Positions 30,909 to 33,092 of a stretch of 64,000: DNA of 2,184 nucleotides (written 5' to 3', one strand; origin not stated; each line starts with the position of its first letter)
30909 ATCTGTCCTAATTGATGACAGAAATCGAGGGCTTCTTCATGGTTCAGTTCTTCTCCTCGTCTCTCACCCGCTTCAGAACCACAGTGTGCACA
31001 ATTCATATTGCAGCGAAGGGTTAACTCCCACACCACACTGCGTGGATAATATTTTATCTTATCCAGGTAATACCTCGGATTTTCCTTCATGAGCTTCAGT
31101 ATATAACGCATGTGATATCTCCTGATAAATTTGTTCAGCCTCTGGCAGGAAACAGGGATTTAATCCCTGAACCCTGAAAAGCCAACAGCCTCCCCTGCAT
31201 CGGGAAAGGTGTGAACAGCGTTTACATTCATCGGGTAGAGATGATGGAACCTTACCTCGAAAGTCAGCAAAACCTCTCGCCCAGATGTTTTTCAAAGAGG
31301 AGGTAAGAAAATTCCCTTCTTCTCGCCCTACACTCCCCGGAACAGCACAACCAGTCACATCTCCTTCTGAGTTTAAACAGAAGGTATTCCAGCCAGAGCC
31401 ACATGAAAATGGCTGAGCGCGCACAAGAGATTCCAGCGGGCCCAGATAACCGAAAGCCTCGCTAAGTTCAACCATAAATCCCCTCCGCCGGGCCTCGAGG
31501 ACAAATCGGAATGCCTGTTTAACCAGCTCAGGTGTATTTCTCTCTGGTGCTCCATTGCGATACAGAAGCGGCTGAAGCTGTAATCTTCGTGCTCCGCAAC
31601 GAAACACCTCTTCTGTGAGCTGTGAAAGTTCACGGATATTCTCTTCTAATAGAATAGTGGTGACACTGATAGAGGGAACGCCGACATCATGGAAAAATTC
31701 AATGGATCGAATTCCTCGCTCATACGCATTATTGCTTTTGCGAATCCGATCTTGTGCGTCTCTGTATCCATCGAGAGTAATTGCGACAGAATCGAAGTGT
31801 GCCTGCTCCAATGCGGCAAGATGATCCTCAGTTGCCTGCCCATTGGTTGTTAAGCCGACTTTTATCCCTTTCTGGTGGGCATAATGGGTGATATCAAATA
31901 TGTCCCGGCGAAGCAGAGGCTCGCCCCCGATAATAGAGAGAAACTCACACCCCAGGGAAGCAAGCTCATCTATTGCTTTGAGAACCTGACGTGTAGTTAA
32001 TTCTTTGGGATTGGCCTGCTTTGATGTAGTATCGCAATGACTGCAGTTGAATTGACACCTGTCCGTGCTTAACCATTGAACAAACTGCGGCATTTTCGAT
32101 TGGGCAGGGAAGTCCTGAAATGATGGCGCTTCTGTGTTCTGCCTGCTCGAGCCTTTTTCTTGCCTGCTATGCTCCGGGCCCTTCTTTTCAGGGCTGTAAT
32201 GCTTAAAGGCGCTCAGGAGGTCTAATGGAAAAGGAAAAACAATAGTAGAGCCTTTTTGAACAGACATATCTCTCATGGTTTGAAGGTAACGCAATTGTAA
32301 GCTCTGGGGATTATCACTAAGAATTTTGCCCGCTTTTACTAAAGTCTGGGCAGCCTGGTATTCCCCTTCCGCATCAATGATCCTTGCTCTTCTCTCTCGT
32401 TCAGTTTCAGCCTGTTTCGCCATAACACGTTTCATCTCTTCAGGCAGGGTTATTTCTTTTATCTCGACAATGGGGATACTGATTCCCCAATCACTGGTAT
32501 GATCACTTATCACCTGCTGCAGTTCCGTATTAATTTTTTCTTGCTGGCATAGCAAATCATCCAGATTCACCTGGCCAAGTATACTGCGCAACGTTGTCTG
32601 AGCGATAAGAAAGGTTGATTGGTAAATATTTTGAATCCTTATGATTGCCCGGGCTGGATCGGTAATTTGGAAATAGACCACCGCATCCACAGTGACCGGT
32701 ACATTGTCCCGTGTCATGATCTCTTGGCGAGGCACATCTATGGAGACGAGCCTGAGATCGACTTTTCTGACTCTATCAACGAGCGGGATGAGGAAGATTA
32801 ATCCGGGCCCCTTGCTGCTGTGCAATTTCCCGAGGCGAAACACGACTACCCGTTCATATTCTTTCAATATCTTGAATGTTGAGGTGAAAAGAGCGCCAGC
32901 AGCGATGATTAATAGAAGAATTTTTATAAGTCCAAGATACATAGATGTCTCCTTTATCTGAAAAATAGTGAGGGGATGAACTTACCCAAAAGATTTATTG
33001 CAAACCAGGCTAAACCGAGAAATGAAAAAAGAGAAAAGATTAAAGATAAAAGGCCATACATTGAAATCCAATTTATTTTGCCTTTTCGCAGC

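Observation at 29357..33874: Candidate novel peptide/protein-modification operon: RRE-M50 protease, SPFH-radical SAM/SPASM fusion, second radical SAM/SPASM, and a leaderless P/W/Y-rich repeat protein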

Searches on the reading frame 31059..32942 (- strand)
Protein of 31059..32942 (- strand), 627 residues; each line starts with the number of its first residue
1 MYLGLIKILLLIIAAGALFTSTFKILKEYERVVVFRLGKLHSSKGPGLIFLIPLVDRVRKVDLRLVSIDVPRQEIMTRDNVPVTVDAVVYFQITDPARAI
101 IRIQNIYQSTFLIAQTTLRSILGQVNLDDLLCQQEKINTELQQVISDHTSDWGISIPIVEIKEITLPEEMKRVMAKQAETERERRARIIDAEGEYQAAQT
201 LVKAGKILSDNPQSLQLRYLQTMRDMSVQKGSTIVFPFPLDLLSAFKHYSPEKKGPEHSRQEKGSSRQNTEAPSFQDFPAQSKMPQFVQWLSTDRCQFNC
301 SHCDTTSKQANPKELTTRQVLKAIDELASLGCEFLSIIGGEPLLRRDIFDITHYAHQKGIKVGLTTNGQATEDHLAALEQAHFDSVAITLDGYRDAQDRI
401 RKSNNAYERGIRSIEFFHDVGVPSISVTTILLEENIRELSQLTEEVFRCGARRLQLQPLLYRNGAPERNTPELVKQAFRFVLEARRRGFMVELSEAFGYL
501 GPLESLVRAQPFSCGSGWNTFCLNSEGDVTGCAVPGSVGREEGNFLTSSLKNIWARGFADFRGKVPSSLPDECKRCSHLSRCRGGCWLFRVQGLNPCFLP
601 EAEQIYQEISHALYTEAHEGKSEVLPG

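Call 3: search_protein_families(library=pfam, proteins=[window:31059-32942:-], max_evalue=0.1)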
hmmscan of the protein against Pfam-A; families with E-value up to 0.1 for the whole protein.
window:31059-32942:- (627 aa): 5 families
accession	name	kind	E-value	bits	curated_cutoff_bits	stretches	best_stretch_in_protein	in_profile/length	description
PF01145.31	Band_7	-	1.7e-36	126.4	23.6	1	25-194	2-175/176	SPFH domain / Band 7 family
PF04055.27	Radical_SAM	-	6e-28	98.5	29.5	1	292-443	3-163/166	Radical SAM superfamily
PF13186.11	SPASM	-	3.6e-06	27.6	21.5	1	514-576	1-66/67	Iron-sulfur cluster-binding domain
PF13353.11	Fer4_12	-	1.9e-05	25.5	22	1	294-397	13-120/137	4Fe-4S single cluster domain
PF13421.11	Band_7_1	-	1.9e-05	24.9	24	1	121-179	148-208/211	SPFH domain-Band 7 family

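Call 4: search_protein_families(library=ncbifam, proteins=[window:31059-32942:-], max_evalue=0.1)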
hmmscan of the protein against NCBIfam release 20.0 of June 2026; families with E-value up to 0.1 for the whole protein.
window:31059-32942:- (627 aa): 85 families (the best 25 are shown)
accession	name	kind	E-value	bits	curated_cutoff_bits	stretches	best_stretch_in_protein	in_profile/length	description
TIGR04133.1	rSAM_w_lipo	hypoth_equivalog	2.7e-36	125.2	425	1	287-586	25-331/350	TIGR04133 family radical SAM/SPASM protein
TIGR03913.1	rad_SAM_trio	equivalog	2e-34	118.8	591.75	1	281-587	14-336/477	GDL motif peptide-associated radical SAM/SPASM maturase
TIGR03962.1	mycofact_rSAM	equivalog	5.2e-33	114.6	265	1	284-590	10-317/339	mycofactocin radical SAM maturase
TIGR04051.1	rSAM_NirJ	equivalog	6.7e-32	110.8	515.45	1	288-461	4-178/354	heme d1 biosynthesis radical SAM protein NirJ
NF045574.1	sacti_mat_StsB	exception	4.8e-31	108.1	625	1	288-587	98-396/466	StsB family radical SAM/SPASM domain sactipeptide maturase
TIGR04103.1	rSAM_nif11_3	equivalog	1.7e-30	106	725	1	287-587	6-327/412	nif11-class peptide radical SAM maturase 3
TIGR04053.2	TIGR04053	equivalog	9.3e-29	100.8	395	1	282-497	4-227/366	TIGR04053 family radical SAM/SPASM domain-containing protein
TIGR04545.1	rSAM_ahbD_hemeb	equivalog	1.8e-28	100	500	1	288-454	2-170/339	heme b synthase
TIGR04347.1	pseudo_SAM_Halo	equivalog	2.2e-28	99.6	525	1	276-462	28-215/390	TIGR04347 family pseudo-SAM/SPASM protein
TIGR04055.1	rSAM_NirJ2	equivalog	9e-28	97.7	500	1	288-452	2-167/326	putative heme d1 biosynthesis radical SAM protein NirJ2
TIGR02109.1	PQQ_syn_pqqE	equivalog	1.8e-26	93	381.35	1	293-586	14-312/358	pyrroloquinoline quinone biosynthesis protein PqqE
TIGR04546.1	rSAM_ahbC_deAc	equivalog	1.1e-25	90.3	650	1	267-443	21-197/390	12,18-didecarboxysiroheme deacetylase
TIGR04303.1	GeoRSP_rSAM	equivalog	1.7e-25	90.3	400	1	283-586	2-306/325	GeoRSP system radical SAM/SPASM protein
TIGR04054.1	rSAM_NirJ1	equivalog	4.7e-25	88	650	1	281-445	31-196/387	putative heme d1 biosynthesis radical SAM protein NirJ1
NF050035.1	rSAM_WgK_link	exception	1.7e-22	79.9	650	2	282-439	5-164/367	radical SAM/SPASM peptide maturase WgkB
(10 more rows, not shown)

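Call 10: find_homologous_proteins(query=window:31059-32942:-, max_evalue=1e-10)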
Query window:31059-32942:- (627 aa): 348 proteins with E <= 1e-10 among 8000 candidates; the best 120 are listed.
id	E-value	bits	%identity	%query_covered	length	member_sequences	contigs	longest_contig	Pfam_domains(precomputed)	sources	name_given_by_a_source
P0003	0.0e+0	1426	100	100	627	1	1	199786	PF13186.12,PF01145.32,PF04055.28,PF13353.12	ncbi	ncbi:MAG: SPFH domain-containing protein [bacterium]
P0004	0.0e+0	1049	76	100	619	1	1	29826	PF01145.32,PF04055.28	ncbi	ncbi:MAG: SPFH domain-containing protein [bacterium]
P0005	3.6e-275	932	65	100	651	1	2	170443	PF13186.12,PF01145.32,PF04055.28,PF13421.12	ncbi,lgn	ncbi:MAG: SPFH domain-containing protein [bacterium]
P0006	1.0e-269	914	64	55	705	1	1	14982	PF13186.12,PF01145.32,PF04055.28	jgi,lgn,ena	-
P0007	1.3e-269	914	62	100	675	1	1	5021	PF13186.12,PF01145.32,PF04055.28,PF13353.12,PF13421.12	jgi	jgi:radical SAM protein with 4Fe4S-binding SPASM domain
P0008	1.7e-269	913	61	99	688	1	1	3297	PF13186.12,PF01145.32,PF04055.28,PF13353.12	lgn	-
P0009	1.2e-267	907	65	55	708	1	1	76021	PF13186.12,PF01145.32,PF04055.28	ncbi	ncbi:MAG: SPFH domain-containing protein [bacterium]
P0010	1.3e-265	900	65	55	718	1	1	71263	PF13186.12,PF01145.32,PF04055.28,PF13353.12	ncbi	ncbi:MAG: SPFH domain-containing protein [bacterium]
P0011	2.9e-264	896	59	55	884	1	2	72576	PF13186.12,PF01145.32,PF04055.28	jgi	jgi:radical SAM protein with 4Fe4S-binding SPASM domain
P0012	4.0e-262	889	64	96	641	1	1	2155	PF13186.12,PF01145.32,PF04055.28,PF13353.12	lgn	-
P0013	2.0e-255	867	60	98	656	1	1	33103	PF13186.12,PF01145.32,PF04055.28,PF13353.12,PF13421.12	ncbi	ncbi:MAG: SPFH domain-containing protein [bacterium]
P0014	4.5e-254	862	59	98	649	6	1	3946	PF13186.12,PF01145.32,PF04055.28,PF13353.12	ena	-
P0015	8.5e-254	861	59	99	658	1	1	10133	PF13186.12,PF01145.32,PF04055.28,PF13353.12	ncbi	ncbi:MAG: SPFH domain-containing protein [bacterium]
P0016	6.0e-250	849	59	98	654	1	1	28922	PF13186.12,PF01145.32,PF04055.28,PF13353.12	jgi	-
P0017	2.9e-246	837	59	97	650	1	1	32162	PF01145.32,PF04055.28,PF13353.12,PF13421.12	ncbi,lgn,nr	ncbi:radical SAM protein [bacterium]|nr:radical SAM protein [bacterium]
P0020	1.2e-242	825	56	98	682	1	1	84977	PF13186.12,PF01145.32,PF04055.28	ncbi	ncbi:MAG: SPFH domain-containing protein [bacterium]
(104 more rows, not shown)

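Call 11: find_encoding_contigs(protein=P0004, flank=6000, max_places=2)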
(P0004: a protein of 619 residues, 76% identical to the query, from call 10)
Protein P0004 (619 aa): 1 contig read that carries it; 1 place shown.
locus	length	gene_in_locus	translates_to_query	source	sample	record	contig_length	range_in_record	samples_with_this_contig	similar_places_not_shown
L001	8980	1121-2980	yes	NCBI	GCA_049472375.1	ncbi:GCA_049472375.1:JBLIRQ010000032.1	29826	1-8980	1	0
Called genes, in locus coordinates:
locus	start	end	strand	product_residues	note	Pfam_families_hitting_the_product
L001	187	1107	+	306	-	-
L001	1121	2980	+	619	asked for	PF01145:Band_7, PF04055:Radical_SAM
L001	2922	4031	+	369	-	PF13353:Fer4_12 (weak), PF04055:Radical_SAM, PF13186:SPASM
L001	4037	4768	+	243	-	-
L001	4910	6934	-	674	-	PF00989:PAS, PF13188:PAS_8 (weak), PF13426:PAS_9, PF00989:PAS, PF08448:PAS_4, PF13426:PAS_9, PF02518:HATPase_c, PF00072:Response_reg, +3 more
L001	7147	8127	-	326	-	PF13480:Acetyltransf_6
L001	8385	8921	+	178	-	-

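Call 12: find_encoding_contigs(protein=P0005, flank=6000, max_places=2)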
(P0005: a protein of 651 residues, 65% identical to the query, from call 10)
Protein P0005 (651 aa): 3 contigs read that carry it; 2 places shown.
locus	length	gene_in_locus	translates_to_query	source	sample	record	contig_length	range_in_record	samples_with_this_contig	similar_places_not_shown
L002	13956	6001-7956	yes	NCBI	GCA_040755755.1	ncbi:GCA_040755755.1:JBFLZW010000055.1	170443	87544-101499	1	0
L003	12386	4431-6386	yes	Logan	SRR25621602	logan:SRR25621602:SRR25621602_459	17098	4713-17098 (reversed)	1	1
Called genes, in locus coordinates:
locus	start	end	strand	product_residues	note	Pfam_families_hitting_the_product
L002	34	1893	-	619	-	PF00012:HSP70, PF06723:MreB_Mbl (weak)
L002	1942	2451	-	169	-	PF10816:DUF2760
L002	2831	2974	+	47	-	-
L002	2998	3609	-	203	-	-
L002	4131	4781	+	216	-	PF00730:HhH-GPD, PF00633:HHH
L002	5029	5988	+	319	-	-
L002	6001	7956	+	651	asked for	PF01145:Band_7, PF13421:Band_7_1 (weak), PF04055:Radical_SAM, PF13186:SPASM (weak)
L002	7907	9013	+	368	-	PF13353:Fer4_12 (weak), PF04055:Radical_SAM, PF13186:SPASM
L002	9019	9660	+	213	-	-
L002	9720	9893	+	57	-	-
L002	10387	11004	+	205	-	-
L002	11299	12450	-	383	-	PF01435:Peptidase_M48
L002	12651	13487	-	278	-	-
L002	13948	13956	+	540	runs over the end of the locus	PF04715:, PF00425:Chorismate_bind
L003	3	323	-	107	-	?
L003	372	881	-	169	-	PF10816:DUF2760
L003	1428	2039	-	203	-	-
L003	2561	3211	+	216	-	PF00730:HhH-GPD, PF00633:HHH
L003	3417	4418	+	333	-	-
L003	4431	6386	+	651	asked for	PF01145:Band_7, PF13421:Band_7_1 (weak), PF04055:Radical_SAM, PF13186:SPASM (weak)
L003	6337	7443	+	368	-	PF13353:Fer4_12 (weak), PF04055:Radical_SAM, PF13186:SPASM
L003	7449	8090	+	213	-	-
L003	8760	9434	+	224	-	-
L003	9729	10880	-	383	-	PF01435:Peptidase_M48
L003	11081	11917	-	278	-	-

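Call 13: find_encoding_contigs(protein=P0009, flank=6000, max_places=2)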
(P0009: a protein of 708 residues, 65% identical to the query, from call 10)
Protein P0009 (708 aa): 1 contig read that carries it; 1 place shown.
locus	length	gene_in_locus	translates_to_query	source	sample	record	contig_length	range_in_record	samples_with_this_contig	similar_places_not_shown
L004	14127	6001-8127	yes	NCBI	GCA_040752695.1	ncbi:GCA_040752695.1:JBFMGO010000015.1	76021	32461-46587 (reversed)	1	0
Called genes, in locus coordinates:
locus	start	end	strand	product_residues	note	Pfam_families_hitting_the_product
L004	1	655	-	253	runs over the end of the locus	PF00902:TatC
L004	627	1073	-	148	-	PF02416:TatA_B_E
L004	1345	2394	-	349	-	PF21033:RMD1-3 (faint), PF13174:TPR_6 (faint), PF13424:TPR_12 (faint), PF23914:TPR_CcmH_CycH (faint), PF24575:TPR_Slam (faint), PF13181:TPR_8 (weak), PF14559:TPR_19, PF13414:TPR_11, +9 more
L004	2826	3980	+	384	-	PF04055:Radical_SAM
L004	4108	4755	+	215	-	PF00730:HhH-GPD, PF00633:HHH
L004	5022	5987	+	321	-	-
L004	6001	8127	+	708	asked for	PF01145:Band_7, PF04055:Radical_SAM, PF13186:SPASM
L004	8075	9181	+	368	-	PF13353:Fer4_12 (weak), PF04055:Radical_SAM, PF13186:SPASM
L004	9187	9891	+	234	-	-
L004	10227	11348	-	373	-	PF01435:Peptidase_M48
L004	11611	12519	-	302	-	-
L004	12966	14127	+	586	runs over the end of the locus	PF04715:, PF00425:Chorismate_bind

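Call 25: find_related_loci(query=window:31059-32942:-, collection=genome_contigs, flank=7000)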
Query window:31059-32942:- (627 aa) in genome_contigs; peptide patterns used: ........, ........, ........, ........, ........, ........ (x = any residue, [..] = any of these).
142 stretches matched a pattern; 40 encode a relative of the query (tblastn E <= 1e-3); 40 distinct loci.
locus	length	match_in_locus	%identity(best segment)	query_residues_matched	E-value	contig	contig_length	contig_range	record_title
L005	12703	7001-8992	60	1-626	0e+0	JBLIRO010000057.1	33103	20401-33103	MAG: bacterium isolate MG1_202111_bin_529 MG1_202111_bin_529_scaffold_57, whole genome shotgun sequence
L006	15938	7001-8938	59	1-610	0e+0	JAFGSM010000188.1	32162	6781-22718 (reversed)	MAG: bacterium isolate Zod_Metabat.896 k87_9933159, whole genome shotgun sequence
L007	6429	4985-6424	76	20-421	4e-119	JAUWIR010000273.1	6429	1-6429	MAG: Pseudomonadota bacterium isolate CSMAG_2299 CSMAG_2299_k127_9283774_length_6429_cov_53.1319, whole genome shotgun s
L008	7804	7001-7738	74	1-246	3e-117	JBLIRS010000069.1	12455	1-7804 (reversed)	MAG: bacterium isolate MF1_201704_bin_296 MF1_201704_bin_296_scaffold_69, whole genome shotgun sequence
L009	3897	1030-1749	53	3-247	2e-83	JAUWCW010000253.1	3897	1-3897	MAG: Candidatus Rokuibacteriota bacterium isolate CSMAG_2148 CSMAG_2148_k141_3092658_length_3897_cov_6.0000, whole genom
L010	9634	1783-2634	47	9-292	2e-78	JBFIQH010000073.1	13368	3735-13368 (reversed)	MAG: Woeseiaceae bacterium isolate Mix_sand12.2021.10.Z.79 k141_416676_length_13368_cov_22.9044, whole genome shotgun se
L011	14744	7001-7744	50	8-255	4e-78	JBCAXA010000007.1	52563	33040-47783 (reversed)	MAG: Pseudomonadota bacterium isolate J06554_8 NODE_7_length_52563_cov_17.973498, whole genome shotgun sequence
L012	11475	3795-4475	53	20-246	3e-77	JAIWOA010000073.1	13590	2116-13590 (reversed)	MAG: Calditerrivibrio sp. isolate W28 contig-93_2171.1, whole genome shotgun sequence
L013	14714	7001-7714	52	9-246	3e-77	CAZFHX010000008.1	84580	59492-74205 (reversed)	MAG TPA_asm: uncultured Deferribacterales bacterium isolate binchicken_co40_43 genome assembly, contig: NODE_305_length_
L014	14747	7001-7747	49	8-256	2e-76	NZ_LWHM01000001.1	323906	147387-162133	Pseudohongiella nitratireducens strain SCS-49 SCS49_S1, whole genome shotgun sequence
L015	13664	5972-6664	51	9-243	3e-76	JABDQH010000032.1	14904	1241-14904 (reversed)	MAG: Woeseiaceae bacterium isolate Site_B35 k127_208614, whole genome shotgun sequence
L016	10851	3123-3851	51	1-246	1e-75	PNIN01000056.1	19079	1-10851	MAG: Calditerrivibrio nitroreducens isolate ZAV-05 NODE_584_length_19079_cov_4.44039, whole genome shotgun sequence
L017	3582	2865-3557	52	20-250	2e-75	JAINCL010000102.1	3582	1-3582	MAG: Deferribacterales bacterium isolate BIN5 1911, whole genome shotgun sequence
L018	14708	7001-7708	50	8-243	8e-75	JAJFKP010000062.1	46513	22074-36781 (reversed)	MAG: Woeseiaceae bacterium isolate OFTM117 OFTM117_61, whole genome shotgun sequence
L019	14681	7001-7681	51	18-244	5e-75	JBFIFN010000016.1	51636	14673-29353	MAG: Woeseiaceae bacterium isolate Mix_sand11.2021.09.G.29 k141_1996209_length_51636_cov_20.9027, whole genome shotgun s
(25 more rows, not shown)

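Call 26: find_encoding_contigs(protein=P0010, flank=6000, max_places=1)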
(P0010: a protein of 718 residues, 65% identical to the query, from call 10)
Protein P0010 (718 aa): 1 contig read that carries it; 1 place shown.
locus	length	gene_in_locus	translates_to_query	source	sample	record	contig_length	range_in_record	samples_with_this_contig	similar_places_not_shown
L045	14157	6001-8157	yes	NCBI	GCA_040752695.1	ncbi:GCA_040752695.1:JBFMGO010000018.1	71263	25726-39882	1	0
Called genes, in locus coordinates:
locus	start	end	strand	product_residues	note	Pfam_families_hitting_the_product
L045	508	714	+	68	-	-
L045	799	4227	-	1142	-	PF14522:Cytochrome_C7 (faint), PF09699:Paired_CXXCH_1 (faint), PF14537:Cytochrom_c3_2 (faint), PF25275:Golvesin_C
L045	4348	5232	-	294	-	PF13229:Beta_helix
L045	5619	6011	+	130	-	-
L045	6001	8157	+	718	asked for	PF01145:Band_7, PF13353:Fer4_12 (weak), PF04055:Radical_SAM, PF13186:SPASM (weak)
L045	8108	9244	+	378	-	PF04055:Radical_SAM, PF13186:SPASM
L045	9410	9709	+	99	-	-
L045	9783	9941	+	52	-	-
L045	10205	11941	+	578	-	-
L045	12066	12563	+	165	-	-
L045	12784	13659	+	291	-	PF23441:SDR (weak), PF00106:adh_short, PF08659:KR, PF13561:adh_short_C2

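Call 27: find_encoding_contigs(protein=P0011, flank=6000, max_places=1)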
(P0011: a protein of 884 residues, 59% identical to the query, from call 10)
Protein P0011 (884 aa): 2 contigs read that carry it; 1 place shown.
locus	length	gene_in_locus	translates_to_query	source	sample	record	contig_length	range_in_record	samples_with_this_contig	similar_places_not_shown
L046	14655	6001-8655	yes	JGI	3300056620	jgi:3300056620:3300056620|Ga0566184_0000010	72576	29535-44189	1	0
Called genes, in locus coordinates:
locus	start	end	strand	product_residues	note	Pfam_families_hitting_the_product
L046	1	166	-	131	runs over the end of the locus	PF02416:TatA_B_E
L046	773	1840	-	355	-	PF00515:TPR_1 (faint), PF07719:TPR_2 (faint), PF13174:TPR_6 (faint), PF13181:TPR_8 (faint), PF13424:TPR_12 (faint), PF13428:TPR_14 (faint), PF13432:TPR_16 (faint), PF14559:TPR_19, +4 more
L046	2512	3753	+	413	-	PF04055:Radical_SAM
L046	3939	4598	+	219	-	PF00730:HhH-GPD, PF00633:HHH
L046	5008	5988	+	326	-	-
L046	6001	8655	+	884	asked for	PF01145:Band_7, PF04055:Radical_SAM, PF13186:SPASM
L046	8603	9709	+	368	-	PF13353:Fer4_12 (weak), PF04055:Radical_SAM, PF13186:SPASM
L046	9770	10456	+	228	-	-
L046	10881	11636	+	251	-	-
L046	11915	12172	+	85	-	-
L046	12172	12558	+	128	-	PF01850:PIN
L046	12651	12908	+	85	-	PF13711:DUF4160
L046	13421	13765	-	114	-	PF00543:P-II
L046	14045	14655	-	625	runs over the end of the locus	PF13520:AA_permease_2, PF00324:AA_permease, PF00543:P-II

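Call 28: find_encoding_contigs(protein=P0020, flank=6000, max_places=1)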
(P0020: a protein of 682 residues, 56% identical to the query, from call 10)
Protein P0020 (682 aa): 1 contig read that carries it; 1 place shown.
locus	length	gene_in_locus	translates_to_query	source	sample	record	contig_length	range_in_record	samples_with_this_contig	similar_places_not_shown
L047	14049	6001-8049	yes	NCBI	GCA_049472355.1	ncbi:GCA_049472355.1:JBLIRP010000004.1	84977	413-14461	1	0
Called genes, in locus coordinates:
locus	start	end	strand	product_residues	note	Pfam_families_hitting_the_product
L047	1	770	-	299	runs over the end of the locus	PF00231:ATP-synt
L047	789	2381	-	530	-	PF02874:ATP-synt_ab_N, PF00006:ATP-synt_ab, PF00306:ATP-synt_ab_C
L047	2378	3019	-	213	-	PF00213:OSCP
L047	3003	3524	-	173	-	PF00430:ATP-synt_B, PF05405:Mt_ATP-synt_B (weak)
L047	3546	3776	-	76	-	PF00137:ATP-synt_C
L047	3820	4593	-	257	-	PF00119:ATP-synt_A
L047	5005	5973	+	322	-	-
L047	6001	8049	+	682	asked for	PF01145:Band_7, PF04055:Radical_SAM, PF13186:SPASM (weak)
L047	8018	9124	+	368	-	PF04055:Radical_SAM, PF13353:Fer4_12 (weak), PF13186:SPASM (weak)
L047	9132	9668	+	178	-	-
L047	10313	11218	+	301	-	PF04055:Radical_SAM, PF11946:DUF3463 (weak)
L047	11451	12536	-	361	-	PF03264:Cytochrom_NNT, PF14522:Cytochrome_C7 (weak)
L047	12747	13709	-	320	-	PF04392:ABC_sub_bind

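Call 29: find_encoding_contigs(protein=P0016, flank=6000, max_places=1)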
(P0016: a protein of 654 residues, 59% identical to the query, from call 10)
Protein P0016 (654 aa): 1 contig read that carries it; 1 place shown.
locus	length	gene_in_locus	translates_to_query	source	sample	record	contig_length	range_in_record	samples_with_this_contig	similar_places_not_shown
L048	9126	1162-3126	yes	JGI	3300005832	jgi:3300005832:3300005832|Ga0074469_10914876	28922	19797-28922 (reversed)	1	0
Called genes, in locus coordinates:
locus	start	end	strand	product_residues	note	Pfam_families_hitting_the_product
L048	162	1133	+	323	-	-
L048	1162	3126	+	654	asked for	PF01145:Band_7, PF04055:Radical_SAM, PF13353:Fer4_12 (faint), PF13186:SPASM (weak)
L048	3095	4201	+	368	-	PF04055:Radical_SAM, PF13353:Fer4_12 (faint), PF13186:SPASM (weak)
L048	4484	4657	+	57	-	-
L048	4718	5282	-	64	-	-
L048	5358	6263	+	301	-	PF04055:Radical_SAM, PF11946:DUF3463 (weak)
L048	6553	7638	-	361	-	PF03264:Cytochrom_NNT, PF14522:Cytochrome_C7 (weak)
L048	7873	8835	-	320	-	PF04392:ABC_sub_bind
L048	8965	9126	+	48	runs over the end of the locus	-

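Call 85: search_protein_families(library=padloc, proteins=[window:31059-32942:-], max_evalue=0.001)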
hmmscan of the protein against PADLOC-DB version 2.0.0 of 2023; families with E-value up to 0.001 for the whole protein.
window:31059-32942:- (627 aa): 3 families
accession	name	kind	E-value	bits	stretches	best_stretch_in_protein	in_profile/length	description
PDLC02904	pVip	-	3.1e-18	64.3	1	288-445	5-164/262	Viperins associated with kinases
PDLC02903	pVip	-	4.2e-17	60.5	1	288-400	2-111/257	Viperins not associated with kinases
PDLC02905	pVip-kinase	-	3.8e-08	31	1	280-397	177-298/474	Viperin-kinase fusion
